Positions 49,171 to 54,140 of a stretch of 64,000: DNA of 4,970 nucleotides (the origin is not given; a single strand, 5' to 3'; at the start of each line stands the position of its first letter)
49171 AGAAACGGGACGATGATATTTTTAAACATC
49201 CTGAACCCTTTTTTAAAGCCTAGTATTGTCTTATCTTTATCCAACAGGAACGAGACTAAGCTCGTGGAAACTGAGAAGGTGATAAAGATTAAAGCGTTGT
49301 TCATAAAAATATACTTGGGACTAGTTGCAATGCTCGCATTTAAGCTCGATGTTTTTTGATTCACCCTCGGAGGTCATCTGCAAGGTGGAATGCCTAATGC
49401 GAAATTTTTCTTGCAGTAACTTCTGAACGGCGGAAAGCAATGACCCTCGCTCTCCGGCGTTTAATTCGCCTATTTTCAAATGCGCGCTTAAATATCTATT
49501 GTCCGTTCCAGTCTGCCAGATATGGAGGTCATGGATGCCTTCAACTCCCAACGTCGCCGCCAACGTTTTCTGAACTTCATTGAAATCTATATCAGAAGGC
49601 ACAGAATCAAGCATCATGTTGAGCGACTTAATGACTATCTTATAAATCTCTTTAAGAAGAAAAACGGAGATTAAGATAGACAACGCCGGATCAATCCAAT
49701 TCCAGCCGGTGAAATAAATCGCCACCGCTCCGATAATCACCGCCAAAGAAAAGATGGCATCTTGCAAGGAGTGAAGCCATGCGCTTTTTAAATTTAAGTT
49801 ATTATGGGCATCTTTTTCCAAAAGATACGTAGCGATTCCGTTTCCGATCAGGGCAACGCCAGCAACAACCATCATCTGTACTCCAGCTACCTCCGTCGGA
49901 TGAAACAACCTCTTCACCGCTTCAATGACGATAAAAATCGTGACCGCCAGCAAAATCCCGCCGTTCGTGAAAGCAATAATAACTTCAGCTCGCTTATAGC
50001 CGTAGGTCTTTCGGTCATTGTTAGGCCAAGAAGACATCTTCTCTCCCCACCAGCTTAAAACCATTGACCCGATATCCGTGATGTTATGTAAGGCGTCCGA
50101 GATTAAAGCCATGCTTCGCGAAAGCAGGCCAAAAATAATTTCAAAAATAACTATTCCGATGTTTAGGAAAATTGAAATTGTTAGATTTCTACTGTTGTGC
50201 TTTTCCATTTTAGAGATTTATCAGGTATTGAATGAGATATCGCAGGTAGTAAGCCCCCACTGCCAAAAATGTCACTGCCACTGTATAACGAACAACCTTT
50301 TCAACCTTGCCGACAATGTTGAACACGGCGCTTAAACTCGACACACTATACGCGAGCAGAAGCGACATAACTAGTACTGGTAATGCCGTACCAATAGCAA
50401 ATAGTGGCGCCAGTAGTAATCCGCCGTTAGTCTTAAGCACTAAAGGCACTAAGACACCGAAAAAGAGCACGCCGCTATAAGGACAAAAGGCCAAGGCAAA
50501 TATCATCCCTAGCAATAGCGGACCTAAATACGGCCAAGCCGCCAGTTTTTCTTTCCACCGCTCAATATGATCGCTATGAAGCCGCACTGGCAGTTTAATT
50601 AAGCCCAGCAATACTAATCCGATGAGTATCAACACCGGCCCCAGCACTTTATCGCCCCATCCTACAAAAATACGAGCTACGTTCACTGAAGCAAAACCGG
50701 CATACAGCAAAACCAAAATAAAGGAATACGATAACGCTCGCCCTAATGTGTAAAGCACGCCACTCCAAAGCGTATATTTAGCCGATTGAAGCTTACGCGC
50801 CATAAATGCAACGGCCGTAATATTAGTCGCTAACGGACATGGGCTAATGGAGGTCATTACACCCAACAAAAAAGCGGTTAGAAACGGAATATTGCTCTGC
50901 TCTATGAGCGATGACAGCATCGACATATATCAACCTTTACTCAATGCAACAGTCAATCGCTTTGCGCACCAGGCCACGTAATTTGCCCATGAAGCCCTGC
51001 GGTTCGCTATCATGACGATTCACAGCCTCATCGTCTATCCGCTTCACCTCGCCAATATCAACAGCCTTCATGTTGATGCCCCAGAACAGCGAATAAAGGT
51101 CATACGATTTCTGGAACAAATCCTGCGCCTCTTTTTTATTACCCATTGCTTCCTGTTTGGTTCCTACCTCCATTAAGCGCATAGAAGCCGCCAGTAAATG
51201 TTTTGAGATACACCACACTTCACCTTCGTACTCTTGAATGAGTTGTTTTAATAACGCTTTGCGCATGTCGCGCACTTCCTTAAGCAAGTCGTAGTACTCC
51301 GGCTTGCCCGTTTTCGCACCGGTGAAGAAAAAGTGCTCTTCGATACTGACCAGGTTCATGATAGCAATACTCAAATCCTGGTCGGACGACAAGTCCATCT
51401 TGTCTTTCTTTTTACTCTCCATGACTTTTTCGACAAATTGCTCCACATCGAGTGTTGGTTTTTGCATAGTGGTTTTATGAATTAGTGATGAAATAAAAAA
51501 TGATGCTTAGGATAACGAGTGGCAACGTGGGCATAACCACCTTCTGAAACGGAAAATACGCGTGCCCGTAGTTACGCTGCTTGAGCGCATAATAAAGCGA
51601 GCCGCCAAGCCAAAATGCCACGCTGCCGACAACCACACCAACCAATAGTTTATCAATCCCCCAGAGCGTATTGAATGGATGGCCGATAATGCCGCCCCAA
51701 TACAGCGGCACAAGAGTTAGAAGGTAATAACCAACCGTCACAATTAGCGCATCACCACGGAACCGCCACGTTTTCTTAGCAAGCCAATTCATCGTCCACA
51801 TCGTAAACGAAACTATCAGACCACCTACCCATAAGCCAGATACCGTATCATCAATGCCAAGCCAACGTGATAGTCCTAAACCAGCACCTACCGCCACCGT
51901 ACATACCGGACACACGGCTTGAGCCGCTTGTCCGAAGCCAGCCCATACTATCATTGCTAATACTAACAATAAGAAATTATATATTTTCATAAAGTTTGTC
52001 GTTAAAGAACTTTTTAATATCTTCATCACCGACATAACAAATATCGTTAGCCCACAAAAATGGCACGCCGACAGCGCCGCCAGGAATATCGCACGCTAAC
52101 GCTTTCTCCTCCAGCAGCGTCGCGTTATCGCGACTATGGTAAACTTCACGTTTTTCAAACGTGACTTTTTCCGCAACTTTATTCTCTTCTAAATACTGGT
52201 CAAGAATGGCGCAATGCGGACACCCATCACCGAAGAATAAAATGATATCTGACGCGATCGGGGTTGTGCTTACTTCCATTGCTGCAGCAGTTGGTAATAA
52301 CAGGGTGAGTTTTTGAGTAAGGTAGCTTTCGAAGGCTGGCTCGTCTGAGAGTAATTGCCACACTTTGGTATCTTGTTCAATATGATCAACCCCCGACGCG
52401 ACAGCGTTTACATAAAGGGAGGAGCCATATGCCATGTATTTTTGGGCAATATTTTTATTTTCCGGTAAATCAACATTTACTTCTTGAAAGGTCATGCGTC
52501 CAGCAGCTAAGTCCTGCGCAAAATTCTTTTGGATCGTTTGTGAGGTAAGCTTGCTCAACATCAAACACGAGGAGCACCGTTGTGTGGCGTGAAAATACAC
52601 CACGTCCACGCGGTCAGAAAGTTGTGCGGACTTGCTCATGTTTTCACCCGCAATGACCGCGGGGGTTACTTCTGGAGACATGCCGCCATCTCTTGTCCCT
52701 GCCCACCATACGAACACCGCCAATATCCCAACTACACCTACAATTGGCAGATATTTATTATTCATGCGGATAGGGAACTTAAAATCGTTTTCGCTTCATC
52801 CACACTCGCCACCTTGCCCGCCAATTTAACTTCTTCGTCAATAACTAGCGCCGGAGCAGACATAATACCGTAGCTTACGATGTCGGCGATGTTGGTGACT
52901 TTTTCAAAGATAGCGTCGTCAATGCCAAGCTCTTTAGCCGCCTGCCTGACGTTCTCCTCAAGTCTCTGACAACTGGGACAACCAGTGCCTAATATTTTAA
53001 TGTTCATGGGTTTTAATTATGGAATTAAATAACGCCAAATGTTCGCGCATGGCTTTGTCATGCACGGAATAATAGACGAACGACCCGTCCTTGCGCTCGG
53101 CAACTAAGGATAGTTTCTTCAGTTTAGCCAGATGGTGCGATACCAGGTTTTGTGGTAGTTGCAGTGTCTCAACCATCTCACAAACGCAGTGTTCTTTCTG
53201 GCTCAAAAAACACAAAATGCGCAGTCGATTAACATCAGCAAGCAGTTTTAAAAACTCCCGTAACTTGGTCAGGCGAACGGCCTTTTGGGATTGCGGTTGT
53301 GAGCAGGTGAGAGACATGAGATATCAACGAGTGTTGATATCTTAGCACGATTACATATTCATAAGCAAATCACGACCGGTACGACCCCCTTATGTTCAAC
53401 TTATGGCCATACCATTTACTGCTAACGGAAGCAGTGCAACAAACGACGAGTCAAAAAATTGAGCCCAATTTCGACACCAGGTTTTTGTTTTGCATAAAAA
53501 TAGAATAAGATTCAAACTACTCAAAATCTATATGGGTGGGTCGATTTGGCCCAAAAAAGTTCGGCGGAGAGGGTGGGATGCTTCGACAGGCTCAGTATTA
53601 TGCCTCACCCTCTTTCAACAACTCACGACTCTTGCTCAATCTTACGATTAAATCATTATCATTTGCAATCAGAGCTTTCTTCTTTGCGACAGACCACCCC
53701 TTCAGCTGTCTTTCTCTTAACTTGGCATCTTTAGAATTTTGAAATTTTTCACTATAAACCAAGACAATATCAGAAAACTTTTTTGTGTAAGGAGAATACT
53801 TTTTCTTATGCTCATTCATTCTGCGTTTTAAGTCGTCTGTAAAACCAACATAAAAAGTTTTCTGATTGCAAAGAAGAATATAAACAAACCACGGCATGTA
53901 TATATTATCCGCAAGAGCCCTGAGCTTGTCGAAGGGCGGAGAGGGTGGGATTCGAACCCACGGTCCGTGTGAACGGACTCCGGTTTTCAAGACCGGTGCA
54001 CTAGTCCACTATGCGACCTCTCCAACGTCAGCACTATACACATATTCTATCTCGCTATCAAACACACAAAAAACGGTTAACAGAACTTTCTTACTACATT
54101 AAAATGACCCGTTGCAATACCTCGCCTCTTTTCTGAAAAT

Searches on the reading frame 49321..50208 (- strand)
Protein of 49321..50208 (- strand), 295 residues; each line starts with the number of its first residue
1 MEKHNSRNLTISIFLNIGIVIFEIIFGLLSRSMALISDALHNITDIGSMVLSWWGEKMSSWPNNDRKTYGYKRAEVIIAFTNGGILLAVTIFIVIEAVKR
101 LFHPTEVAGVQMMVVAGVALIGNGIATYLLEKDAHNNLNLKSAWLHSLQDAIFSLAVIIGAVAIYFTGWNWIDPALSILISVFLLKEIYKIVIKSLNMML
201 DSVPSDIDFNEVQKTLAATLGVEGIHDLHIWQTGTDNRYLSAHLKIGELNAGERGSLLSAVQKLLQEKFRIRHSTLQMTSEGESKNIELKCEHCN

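Call 91: search_protein_families(library=pfam, proteins=[window:49321-50208:-], max_evalue=0.0001)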
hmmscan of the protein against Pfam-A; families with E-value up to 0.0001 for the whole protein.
window:49321-50208:- (295 aa): 2 families
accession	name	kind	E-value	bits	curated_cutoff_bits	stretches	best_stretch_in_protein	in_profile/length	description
PF01545.26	Cation_efflux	-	1.8e-46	158.8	26.6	1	9-200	1-198/198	Cation efflux family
PF16916.11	ZT_dimer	-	6.1e-13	49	26.7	1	204-278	1-75/78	Dimerisation domain of Zinc Transporter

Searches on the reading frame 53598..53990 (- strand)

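Call 91: search_protein_families(library=pfam, proteins=[window:53598-53990:-], max_evalue=0.0001)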
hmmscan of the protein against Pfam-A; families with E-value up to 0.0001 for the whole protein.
window:53598-53990:- (130 aa): 1 family
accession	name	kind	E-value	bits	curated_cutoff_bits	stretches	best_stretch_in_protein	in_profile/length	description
PF01541.30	GIY-YIG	-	1.5e-15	57.7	22.6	1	34-103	2-75/78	GIY-YIG catalytic domain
